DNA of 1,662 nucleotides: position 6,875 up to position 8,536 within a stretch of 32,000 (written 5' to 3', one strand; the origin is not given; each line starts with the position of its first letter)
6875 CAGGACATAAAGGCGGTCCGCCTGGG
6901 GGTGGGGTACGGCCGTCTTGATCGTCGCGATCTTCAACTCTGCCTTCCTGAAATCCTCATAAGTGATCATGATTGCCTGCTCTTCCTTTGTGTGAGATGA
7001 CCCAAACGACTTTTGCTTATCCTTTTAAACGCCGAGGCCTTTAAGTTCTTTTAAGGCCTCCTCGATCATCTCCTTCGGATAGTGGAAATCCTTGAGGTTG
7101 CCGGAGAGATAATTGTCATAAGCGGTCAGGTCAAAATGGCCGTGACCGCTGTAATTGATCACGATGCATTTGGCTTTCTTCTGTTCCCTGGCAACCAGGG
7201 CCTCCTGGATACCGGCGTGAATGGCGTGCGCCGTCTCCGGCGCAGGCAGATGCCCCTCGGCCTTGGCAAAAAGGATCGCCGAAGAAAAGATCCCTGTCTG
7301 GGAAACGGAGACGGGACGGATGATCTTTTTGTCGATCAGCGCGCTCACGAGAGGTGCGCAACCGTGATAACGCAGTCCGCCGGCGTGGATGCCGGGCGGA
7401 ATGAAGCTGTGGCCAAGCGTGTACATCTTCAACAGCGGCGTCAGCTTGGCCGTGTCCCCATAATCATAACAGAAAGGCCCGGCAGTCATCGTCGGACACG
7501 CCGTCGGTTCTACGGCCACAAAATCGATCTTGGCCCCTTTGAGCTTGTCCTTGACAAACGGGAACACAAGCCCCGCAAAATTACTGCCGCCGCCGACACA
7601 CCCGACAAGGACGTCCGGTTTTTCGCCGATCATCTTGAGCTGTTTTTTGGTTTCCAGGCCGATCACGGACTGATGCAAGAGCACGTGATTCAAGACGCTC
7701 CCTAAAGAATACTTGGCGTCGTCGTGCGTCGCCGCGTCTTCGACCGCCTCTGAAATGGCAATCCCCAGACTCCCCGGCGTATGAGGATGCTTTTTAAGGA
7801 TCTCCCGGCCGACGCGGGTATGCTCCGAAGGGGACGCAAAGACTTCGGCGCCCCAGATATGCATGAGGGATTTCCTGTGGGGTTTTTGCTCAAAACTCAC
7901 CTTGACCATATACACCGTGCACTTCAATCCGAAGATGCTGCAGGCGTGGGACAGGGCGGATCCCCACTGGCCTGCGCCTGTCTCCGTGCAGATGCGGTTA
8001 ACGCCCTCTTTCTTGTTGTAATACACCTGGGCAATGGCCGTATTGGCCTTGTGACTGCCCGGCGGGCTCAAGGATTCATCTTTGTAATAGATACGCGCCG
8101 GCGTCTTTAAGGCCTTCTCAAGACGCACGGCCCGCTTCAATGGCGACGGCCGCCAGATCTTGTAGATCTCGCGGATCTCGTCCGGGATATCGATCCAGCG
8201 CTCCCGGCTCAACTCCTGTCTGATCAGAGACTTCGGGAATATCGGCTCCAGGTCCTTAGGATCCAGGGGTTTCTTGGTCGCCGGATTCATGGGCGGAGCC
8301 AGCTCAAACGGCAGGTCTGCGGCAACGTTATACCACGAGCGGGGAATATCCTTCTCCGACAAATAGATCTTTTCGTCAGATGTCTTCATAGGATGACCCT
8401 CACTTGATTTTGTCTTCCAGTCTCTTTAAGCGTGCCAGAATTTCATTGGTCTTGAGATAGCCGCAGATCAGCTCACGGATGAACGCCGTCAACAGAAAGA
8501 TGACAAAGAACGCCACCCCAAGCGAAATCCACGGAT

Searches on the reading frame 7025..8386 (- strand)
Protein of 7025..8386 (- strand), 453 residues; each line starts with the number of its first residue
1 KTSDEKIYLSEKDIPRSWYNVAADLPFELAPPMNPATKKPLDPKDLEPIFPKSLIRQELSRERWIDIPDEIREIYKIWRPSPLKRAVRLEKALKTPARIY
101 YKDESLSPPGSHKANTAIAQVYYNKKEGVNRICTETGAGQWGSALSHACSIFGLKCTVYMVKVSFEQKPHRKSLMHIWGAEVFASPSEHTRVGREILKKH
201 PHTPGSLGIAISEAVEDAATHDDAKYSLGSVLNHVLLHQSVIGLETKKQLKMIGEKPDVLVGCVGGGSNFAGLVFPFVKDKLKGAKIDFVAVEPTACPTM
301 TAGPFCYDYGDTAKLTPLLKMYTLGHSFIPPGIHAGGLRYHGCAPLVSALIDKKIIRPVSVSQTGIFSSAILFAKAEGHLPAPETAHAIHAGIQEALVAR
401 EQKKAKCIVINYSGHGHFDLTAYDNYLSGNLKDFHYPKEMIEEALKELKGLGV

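Call 82: search_protein_families(library=pfam, proteins=[window:7025-8386:-], max_evalue=0.00001)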
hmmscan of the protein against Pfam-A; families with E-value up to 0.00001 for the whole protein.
window:7025-8386:- (453 aa): 1 family
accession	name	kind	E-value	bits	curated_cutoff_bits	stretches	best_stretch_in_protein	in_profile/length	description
PF00291.31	PALP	-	4.6e-40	138.2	35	1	78-411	5-292/295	Pyridoxal-phosphate dependent enzyme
